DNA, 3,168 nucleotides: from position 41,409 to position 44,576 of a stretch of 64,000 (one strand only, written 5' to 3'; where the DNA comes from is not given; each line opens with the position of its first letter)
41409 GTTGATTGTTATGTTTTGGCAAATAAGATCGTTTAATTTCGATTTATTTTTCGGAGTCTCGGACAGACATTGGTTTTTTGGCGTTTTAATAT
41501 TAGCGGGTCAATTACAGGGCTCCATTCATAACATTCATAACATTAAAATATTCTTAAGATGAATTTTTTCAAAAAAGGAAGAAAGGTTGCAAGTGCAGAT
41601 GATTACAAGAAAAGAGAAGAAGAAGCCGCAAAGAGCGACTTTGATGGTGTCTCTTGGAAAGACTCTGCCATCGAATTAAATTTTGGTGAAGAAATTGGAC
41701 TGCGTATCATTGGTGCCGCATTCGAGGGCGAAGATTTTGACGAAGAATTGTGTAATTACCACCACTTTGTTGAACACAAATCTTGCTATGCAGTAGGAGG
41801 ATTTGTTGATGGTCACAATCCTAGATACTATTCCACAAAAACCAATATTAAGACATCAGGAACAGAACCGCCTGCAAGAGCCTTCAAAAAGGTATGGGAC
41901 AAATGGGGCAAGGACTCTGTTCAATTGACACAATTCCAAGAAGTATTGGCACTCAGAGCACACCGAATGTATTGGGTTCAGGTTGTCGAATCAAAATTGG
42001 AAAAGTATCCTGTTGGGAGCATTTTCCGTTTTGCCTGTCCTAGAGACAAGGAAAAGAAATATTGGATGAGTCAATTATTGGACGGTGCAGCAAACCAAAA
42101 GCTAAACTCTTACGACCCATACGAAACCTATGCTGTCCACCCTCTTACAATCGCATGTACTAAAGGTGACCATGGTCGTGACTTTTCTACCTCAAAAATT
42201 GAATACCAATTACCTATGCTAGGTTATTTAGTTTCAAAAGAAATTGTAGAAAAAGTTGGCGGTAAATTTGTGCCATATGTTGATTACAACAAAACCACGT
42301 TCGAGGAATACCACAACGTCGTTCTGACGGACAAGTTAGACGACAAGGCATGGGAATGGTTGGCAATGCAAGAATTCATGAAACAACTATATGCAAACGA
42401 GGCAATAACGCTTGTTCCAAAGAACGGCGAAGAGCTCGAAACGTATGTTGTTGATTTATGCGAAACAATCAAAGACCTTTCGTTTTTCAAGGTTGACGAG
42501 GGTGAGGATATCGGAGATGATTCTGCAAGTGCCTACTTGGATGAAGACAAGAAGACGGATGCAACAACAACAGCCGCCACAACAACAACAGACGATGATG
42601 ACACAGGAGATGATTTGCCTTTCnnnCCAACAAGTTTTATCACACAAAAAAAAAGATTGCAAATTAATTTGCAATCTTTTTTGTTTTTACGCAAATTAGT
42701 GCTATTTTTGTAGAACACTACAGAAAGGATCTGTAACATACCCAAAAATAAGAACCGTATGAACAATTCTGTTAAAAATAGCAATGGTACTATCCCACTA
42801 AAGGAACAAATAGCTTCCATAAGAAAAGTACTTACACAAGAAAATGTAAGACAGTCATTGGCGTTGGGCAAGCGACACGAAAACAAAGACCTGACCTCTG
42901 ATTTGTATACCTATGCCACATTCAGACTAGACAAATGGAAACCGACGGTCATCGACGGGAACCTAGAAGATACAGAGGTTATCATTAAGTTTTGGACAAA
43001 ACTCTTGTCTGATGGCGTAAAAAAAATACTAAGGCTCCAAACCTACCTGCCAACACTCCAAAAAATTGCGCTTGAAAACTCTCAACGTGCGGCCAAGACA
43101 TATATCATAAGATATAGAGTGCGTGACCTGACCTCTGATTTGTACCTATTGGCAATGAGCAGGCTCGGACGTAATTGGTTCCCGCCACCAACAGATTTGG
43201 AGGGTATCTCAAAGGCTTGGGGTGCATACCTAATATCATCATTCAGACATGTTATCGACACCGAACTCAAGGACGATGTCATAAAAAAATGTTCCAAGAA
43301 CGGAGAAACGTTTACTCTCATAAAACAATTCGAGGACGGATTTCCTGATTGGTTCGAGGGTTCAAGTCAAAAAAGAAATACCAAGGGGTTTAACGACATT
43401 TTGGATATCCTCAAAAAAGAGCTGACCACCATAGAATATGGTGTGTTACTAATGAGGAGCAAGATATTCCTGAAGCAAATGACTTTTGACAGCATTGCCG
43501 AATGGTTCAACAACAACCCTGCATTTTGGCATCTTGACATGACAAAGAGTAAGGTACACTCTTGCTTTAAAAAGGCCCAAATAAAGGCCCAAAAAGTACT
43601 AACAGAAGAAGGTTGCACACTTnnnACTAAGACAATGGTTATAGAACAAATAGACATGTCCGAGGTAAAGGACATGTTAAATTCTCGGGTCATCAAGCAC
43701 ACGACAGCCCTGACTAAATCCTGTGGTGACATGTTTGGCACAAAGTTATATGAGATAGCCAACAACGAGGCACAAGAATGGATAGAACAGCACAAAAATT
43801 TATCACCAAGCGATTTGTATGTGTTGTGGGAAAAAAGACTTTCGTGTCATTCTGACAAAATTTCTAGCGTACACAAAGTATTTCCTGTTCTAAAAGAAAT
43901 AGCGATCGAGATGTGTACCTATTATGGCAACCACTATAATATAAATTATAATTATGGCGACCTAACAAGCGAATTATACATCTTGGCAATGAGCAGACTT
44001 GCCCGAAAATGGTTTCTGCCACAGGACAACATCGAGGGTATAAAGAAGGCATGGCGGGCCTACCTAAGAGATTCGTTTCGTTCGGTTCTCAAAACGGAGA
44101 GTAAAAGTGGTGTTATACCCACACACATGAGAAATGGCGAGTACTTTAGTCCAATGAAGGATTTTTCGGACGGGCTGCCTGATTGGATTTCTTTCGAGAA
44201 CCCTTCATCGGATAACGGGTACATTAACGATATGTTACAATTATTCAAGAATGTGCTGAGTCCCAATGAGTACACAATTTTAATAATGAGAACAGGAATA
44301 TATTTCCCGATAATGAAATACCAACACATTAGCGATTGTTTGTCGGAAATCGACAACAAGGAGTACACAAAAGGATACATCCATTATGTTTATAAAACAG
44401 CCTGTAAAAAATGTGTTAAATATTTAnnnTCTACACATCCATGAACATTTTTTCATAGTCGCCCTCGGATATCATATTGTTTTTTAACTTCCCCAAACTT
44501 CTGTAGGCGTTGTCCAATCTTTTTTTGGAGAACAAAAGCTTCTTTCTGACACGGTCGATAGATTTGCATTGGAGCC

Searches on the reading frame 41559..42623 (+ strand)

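Call 11: search_protein_families(library=phrogs, proteins=[window:41559-42623:+], max_evalue=0.001)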
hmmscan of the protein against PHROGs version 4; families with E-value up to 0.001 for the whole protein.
window:41559-42623:+ (355 aa): 0 families

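Call 12: search_protein_families(library=pfam, proteins=[window:41559-42623:+], max_evalue=0.01)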
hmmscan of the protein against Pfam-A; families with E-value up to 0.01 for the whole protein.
window:41559-42623:+ (355 aa): 0 families

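Call 57: search_protein_families(library=pfam, proteins=[window:41559-42623:+], max_evalue=5)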
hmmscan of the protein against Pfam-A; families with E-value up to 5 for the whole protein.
window:41559-42623:+ (355 aa): 1 family
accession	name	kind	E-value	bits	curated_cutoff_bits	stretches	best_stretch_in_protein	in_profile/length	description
PF16589.12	BRCT_2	-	0.026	15.2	27.3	1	227-269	23-58/86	BRCT domain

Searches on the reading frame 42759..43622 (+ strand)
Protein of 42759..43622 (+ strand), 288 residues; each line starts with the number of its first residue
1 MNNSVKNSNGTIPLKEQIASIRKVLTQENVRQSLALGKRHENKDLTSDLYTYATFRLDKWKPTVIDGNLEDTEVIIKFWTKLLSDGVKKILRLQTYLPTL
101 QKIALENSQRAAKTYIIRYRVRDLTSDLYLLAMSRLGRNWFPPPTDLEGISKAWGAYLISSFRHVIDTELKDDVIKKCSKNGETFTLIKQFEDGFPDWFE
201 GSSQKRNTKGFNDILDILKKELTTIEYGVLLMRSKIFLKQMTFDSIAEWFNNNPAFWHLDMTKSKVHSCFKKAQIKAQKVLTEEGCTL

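Call 11: search_protein_families(library=phrogs, proteins=[window:42759-43622:+], max_evalue=0.001)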
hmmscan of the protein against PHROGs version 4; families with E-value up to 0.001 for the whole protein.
window:42759-43622:+ (288 aa): 0 families

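Call 12: search_protein_families(library=pfam, proteins=[window:42759-43622:+], max_evalue=0.01)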
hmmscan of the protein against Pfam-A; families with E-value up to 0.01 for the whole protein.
window:42759-43622:+ (288 aa): 0 families

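Call 57: search_protein_families(library=pfam, proteins=[window:42759-43622:+], max_evalue=5)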
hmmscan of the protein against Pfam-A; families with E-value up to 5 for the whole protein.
window:42759-43622:+ (288 aa): 0 families

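Call 58: search_solved_structures(query=window:42759-43622:+, max_evalue=1)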
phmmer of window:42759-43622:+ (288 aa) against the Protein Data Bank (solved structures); distinct sequences matched with E-value up to 1: 1.
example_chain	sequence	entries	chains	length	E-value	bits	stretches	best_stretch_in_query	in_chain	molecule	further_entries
2cue_A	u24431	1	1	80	0.65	12.7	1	200-260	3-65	Paired box protein Pax6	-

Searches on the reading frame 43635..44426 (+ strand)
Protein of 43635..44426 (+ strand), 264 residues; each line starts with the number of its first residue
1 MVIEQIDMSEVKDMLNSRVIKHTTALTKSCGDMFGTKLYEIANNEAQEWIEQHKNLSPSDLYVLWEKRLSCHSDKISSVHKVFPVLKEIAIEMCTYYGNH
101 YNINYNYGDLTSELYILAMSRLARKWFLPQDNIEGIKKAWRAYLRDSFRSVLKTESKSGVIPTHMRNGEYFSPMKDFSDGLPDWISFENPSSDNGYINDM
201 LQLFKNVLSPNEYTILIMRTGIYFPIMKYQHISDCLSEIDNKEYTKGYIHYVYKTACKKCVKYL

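Call 11: search_protein_families(library=phrogs, proteins=[window:43635-44426:+], max_evalue=0.001)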
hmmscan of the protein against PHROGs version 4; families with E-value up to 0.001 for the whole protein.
window:43635-44426:+ (264 aa): 0 families

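Call 12: search_protein_families(library=pfam, proteins=[window:43635-44426:+], max_evalue=0.01)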
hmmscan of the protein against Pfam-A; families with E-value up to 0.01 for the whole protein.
window:43635-44426:+ (264 aa): 0 families

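Call 57: search_protein_families(library=pfam, proteins=[window:43635-44426:+], max_evalue=5)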
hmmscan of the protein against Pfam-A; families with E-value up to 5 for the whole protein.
window:43635-44426:+ (264 aa): 1 family
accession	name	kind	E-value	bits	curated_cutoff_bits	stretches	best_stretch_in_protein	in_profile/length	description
PF16711.10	SCAB-ABD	-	0.2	12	25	1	40-70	3-33/43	Actin-binding domain of plant-specific actin-binding protein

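Call 59: search_solved_structures(query=window:43635-44426:+, max_evalue=1)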
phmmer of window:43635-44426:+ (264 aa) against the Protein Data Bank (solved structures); distinct sequences matched with E-value up to 1: 1.
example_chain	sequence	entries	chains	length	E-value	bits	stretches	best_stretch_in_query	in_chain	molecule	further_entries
4dr0_A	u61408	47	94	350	0.18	14.4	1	2-109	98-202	Ribonucleoside-diphosphate reductase subunit beta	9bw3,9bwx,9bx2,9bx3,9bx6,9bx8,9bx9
